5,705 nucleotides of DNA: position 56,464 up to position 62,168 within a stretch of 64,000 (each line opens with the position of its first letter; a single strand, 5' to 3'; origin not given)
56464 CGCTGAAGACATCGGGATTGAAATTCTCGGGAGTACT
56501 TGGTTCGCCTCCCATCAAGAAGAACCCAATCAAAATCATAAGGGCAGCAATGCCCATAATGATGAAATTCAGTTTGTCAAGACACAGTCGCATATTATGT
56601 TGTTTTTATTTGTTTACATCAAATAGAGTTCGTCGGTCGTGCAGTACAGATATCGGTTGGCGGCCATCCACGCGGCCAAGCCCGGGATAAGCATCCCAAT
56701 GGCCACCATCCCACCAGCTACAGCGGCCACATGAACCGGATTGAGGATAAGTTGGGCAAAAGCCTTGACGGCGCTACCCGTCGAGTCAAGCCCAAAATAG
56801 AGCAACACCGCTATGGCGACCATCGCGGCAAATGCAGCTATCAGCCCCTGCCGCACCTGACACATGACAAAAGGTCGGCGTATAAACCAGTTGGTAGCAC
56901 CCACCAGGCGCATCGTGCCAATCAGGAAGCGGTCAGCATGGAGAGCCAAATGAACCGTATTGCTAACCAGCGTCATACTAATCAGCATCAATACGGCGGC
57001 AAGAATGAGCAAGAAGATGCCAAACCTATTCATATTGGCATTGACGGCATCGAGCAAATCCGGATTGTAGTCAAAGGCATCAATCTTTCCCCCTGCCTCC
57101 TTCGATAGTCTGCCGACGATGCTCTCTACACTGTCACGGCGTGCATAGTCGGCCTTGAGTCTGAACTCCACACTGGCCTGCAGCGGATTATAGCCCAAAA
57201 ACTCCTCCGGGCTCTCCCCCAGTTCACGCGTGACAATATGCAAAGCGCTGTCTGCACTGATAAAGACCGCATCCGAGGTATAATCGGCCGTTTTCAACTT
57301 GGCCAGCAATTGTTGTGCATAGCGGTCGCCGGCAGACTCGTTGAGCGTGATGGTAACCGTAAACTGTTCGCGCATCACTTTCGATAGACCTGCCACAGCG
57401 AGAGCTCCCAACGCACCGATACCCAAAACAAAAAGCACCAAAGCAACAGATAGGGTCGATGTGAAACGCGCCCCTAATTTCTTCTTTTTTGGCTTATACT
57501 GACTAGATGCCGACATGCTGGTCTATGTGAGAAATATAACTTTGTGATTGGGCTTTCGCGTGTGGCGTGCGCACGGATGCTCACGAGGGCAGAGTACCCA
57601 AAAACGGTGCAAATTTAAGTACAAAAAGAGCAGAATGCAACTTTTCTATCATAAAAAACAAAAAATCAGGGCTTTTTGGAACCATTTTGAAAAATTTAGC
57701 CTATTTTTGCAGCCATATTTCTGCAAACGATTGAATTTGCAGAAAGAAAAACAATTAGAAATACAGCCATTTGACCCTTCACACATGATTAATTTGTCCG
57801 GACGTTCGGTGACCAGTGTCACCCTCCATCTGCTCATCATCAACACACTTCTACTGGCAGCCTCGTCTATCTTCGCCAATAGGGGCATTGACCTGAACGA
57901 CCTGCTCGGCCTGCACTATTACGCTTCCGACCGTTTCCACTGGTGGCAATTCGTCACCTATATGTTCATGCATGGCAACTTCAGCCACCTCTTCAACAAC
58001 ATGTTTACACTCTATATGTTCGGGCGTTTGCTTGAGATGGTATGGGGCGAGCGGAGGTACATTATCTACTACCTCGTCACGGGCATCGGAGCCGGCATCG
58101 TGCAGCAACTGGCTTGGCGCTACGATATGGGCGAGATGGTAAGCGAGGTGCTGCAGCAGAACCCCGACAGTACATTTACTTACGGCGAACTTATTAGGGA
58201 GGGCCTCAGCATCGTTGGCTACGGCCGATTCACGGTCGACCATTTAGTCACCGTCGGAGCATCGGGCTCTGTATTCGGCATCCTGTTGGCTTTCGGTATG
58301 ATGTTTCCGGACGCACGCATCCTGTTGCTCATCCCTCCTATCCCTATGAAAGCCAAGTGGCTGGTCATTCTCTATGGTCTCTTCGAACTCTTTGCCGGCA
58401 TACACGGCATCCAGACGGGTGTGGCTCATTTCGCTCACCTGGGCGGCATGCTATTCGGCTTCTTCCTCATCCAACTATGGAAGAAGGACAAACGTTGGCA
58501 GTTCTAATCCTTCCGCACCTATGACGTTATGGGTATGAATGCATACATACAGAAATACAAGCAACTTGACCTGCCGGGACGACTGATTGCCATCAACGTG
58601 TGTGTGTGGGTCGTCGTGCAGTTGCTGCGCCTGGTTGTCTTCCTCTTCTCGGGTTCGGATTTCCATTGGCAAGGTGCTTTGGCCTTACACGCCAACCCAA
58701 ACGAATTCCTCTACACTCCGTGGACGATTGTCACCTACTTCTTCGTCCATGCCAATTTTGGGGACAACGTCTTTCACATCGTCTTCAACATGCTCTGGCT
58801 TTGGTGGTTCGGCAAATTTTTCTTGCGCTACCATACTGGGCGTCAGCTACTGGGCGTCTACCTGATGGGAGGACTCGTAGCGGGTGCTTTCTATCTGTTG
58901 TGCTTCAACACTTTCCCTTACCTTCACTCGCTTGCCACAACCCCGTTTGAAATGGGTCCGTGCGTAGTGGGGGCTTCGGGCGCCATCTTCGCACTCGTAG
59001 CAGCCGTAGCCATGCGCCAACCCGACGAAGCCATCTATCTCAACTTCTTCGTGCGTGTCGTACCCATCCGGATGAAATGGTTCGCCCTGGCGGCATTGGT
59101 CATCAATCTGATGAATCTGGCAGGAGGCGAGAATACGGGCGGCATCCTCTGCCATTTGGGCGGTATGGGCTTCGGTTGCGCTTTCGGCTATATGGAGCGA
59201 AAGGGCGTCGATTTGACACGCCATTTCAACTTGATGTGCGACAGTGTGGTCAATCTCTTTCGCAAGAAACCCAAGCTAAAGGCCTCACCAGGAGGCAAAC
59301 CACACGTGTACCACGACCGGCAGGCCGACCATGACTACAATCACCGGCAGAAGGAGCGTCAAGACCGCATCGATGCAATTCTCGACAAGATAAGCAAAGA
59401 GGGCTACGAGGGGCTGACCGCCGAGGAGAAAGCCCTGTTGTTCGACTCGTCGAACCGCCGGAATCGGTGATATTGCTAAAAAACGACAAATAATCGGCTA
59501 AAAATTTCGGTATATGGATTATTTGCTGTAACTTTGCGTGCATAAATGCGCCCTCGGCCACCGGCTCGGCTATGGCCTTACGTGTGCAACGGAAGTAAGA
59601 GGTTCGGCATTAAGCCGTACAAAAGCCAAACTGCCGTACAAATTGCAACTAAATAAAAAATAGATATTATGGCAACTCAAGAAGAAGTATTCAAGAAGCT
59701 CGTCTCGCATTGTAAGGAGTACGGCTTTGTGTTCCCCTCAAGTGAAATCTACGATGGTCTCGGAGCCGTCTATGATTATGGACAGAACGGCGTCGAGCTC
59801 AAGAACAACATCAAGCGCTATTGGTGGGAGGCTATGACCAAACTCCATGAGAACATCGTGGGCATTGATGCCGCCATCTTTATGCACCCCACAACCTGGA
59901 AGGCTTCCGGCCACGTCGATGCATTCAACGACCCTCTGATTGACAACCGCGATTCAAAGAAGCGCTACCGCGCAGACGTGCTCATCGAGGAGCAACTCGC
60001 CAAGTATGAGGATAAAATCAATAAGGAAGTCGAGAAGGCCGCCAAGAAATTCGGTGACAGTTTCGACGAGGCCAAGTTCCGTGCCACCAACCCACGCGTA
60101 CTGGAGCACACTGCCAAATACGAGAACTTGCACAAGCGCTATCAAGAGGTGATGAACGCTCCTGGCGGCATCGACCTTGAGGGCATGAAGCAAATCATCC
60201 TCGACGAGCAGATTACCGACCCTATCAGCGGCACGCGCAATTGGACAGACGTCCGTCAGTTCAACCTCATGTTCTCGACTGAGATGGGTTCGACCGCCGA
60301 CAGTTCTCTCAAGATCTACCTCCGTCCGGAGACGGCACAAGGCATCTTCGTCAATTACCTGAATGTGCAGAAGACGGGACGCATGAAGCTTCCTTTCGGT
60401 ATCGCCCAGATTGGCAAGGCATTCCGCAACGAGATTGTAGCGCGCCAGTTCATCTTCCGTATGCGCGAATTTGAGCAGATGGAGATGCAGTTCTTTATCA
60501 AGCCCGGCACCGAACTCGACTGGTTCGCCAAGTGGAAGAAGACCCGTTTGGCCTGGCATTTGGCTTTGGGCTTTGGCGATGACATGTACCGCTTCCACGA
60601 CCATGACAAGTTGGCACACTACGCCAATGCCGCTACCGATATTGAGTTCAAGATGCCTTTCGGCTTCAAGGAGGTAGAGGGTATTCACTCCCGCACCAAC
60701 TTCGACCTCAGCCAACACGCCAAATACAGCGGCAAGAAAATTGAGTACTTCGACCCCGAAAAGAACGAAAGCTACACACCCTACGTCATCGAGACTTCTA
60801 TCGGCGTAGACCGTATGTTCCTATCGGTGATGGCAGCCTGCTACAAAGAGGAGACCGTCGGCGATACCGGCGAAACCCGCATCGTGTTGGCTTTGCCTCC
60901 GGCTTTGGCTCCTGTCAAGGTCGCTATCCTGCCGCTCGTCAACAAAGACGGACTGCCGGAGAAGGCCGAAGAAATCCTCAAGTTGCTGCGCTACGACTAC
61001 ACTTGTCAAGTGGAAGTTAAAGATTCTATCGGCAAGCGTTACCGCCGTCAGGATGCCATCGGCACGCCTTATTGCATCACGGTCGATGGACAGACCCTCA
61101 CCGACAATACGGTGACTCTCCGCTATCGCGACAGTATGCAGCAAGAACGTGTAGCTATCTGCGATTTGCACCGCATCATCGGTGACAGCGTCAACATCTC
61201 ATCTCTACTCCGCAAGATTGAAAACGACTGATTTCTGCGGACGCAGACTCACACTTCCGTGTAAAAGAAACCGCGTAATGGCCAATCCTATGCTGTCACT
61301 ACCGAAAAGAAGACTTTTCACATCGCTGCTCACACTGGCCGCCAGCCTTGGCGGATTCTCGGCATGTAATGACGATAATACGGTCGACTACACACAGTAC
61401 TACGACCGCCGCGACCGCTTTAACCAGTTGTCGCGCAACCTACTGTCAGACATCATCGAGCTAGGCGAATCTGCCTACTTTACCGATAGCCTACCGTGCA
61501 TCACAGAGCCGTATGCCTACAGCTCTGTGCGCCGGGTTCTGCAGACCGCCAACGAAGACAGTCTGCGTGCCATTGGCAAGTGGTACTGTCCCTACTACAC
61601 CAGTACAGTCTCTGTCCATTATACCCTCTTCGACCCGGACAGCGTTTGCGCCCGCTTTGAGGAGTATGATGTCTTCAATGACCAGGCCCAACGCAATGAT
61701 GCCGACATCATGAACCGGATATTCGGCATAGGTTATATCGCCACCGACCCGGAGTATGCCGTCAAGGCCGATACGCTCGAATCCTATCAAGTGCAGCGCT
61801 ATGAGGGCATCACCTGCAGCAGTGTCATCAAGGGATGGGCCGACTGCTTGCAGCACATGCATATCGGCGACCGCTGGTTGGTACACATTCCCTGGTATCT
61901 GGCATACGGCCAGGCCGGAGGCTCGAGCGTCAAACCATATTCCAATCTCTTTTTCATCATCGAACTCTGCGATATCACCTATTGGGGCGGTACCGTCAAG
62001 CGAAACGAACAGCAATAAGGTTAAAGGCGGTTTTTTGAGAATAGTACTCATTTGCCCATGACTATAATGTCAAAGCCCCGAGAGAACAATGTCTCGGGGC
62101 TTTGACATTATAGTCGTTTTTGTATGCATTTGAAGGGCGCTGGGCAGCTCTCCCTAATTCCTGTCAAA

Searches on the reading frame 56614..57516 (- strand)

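Call 44: search_protein_families(library=pfam, proteins=[window:56614-57516:-], max_evalue=0.001)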
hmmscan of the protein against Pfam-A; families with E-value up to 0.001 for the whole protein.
window:56614-57516:- (300 aa): 2 families
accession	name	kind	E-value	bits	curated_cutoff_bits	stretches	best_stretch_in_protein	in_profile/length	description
PF02687.27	FtsX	-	1.2e-11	45.2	25.5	1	171-288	2-118/120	FtsX-like permease C-terminal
PF18075.7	FtsX_ECD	-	1.8e-10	41.7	23.5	1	53-139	2-89/96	FtsX extracellular domain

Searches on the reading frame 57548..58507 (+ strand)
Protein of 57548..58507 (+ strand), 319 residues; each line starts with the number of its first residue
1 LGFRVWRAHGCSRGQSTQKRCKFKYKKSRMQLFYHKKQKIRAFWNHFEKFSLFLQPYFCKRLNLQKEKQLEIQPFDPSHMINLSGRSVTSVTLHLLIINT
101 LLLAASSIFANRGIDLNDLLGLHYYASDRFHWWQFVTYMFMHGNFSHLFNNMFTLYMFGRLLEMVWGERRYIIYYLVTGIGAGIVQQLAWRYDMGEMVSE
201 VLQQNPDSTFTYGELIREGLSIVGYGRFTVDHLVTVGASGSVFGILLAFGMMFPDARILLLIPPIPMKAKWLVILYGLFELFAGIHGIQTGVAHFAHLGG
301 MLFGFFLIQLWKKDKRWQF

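Call 47: search_protein_families(library=pfam, proteins=[window:57548-58507:+], max_evalue=10)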
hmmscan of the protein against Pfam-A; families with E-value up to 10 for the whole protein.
window:57548-58507:+ (319 aa): 2 families
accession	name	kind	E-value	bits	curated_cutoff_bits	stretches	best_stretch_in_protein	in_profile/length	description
PF01694.28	Rhomboid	-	1e-26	94.3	22.6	1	130-309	2-138/143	Rhomboid domain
PF08551.15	DUF1751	-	2.5e-07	31.6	22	1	132-186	8-62/99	Eukaryotic integral membrane protein (DUF1751)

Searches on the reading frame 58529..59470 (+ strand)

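Call 44: search_protein_families(library=pfam, proteins=[window:58529-59470:+], max_evalue=0.001)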
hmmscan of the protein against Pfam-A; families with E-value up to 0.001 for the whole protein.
window:58529-59470:+ (313 aa): 2 families
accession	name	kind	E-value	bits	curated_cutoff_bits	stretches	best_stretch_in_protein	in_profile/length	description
PF01694.28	Rhomboid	-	3.3e-20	73.2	22.6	1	64-223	4-140/143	Rhomboid domain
PF20216.3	DUF6576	-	9e-12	45.4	27.3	1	267-308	4-45/47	Family of unknown function (DUF6576)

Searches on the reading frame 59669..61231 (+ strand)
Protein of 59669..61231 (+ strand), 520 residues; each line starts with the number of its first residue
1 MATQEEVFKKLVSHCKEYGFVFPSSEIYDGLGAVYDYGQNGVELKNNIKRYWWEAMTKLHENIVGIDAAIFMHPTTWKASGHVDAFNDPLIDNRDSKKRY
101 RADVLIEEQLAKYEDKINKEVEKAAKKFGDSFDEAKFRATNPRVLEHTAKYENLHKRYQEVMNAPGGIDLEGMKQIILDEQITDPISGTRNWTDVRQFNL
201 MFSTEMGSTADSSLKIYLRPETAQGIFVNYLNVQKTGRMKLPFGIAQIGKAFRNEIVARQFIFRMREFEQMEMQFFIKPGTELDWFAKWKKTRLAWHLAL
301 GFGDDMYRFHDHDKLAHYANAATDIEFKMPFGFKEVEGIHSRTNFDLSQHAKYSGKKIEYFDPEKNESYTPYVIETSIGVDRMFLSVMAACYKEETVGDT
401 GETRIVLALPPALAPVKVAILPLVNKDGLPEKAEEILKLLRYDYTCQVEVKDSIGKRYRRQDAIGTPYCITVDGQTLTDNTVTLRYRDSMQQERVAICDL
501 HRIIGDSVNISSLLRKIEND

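Call 44: search_protein_families(library=pfam, proteins=[window:59669-61231:+], max_evalue=0.001)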
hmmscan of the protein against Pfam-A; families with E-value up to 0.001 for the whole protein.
window:59669-61231:+ (520 aa): 2 families
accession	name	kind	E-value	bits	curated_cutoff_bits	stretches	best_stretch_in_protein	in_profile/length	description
PF03129.25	HGTP_anticodon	-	7.7e-17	61.7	21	1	417-503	1-90/94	Anticodon binding domain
PF00587.30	tRNA-synt_2b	-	1.8e-11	44.9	29.3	1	215-387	10-175/179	tRNA synthetase class II core domain (G, H, P, S and T)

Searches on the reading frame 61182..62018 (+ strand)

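Call 47: search_protein_families(library=pfam, proteins=[window:61182-62018:+], max_evalue=10)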
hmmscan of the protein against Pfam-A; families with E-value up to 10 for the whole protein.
window:61182-62018:+ (278 aa): 1 family
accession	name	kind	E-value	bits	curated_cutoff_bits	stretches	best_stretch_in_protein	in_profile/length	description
PF00254.34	FKBP_C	-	1e-10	42.2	21.1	1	214-262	43-93/94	FKBP-type peptidyl-prolyl cis-trans isomerase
